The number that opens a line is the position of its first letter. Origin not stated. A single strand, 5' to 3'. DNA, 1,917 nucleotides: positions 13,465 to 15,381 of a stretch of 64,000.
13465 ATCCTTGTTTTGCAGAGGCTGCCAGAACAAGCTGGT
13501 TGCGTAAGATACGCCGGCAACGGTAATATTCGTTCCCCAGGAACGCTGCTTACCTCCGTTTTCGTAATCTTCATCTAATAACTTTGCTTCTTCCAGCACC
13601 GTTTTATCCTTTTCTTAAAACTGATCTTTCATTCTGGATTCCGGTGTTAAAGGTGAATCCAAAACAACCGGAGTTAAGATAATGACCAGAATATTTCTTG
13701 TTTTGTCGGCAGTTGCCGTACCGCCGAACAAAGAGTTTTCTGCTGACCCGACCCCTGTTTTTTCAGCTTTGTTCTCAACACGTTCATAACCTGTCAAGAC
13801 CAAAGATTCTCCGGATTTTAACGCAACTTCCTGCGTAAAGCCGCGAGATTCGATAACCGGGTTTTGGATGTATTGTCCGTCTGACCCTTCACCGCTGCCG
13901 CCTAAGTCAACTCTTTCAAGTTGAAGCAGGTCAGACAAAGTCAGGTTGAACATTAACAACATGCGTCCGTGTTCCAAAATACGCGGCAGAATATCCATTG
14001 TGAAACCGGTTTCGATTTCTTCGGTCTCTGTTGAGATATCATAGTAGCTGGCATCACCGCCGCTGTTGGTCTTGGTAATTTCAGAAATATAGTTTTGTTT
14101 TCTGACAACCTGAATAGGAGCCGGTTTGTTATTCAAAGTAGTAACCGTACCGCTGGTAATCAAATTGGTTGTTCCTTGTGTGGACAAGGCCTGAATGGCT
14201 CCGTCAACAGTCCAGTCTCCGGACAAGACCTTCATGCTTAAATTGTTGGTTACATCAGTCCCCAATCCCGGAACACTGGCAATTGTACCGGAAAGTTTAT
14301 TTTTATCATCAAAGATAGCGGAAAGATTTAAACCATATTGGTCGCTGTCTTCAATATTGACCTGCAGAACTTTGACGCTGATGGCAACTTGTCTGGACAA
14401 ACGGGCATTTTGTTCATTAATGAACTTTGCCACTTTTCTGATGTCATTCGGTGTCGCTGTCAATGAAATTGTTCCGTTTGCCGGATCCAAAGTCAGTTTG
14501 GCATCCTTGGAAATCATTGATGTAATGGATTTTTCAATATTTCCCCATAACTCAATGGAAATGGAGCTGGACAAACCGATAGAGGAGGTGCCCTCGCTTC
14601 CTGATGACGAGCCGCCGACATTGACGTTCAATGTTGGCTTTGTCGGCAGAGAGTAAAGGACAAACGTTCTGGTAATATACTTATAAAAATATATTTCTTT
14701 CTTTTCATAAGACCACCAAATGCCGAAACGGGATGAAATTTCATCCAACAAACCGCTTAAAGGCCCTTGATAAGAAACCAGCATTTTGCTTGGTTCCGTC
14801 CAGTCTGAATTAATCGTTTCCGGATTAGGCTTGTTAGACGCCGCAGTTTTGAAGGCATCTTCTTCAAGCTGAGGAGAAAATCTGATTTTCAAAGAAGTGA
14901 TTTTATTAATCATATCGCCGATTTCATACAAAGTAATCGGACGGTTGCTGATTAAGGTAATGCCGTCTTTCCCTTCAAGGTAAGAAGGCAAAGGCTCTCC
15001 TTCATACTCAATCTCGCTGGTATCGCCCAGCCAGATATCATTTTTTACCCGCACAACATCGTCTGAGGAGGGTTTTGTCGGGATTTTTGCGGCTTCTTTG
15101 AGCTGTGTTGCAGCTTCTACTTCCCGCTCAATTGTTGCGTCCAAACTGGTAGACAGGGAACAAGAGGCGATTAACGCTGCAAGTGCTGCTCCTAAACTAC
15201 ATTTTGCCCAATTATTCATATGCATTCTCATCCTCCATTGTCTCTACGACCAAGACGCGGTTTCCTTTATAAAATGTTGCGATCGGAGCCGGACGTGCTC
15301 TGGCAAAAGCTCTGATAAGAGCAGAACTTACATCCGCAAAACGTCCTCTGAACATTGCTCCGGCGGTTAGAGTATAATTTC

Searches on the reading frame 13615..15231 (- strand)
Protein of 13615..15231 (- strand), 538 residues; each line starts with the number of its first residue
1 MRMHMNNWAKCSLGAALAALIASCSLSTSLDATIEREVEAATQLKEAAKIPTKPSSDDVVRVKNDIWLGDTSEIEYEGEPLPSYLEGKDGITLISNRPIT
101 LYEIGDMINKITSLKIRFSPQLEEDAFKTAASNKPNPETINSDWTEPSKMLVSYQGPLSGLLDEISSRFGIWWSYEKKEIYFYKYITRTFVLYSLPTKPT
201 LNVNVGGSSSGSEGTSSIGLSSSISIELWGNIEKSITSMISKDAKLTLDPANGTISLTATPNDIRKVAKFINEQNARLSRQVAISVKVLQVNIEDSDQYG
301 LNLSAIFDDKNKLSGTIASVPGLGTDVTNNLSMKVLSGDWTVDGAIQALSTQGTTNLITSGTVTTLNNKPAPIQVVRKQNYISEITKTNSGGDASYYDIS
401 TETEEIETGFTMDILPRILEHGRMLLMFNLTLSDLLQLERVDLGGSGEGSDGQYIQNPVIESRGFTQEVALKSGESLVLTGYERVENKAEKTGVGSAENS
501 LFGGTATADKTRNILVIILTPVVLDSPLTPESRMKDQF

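Call 3: search_protein_families(library=pfam, proteins=[window:13615-15231:-], max_evalue=1)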
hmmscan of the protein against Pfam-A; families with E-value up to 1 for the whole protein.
window:13615-15231:- (538 aa): 3 families
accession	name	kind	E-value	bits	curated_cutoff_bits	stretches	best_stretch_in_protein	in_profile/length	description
PF00263.26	Secretin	-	2.3e-16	60.3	27.5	1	348-524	1-168/169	Bacterial type II and III secretion system protein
PF23248.1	KH_PARP14_2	-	0.0014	18.8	27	1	224-281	8-65/72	PARP14, second type I KH domain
PF03958.22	Secretin_N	-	0.01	16.5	28.2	1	234-272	16-61/69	Bacterial type II/III secretion system short domain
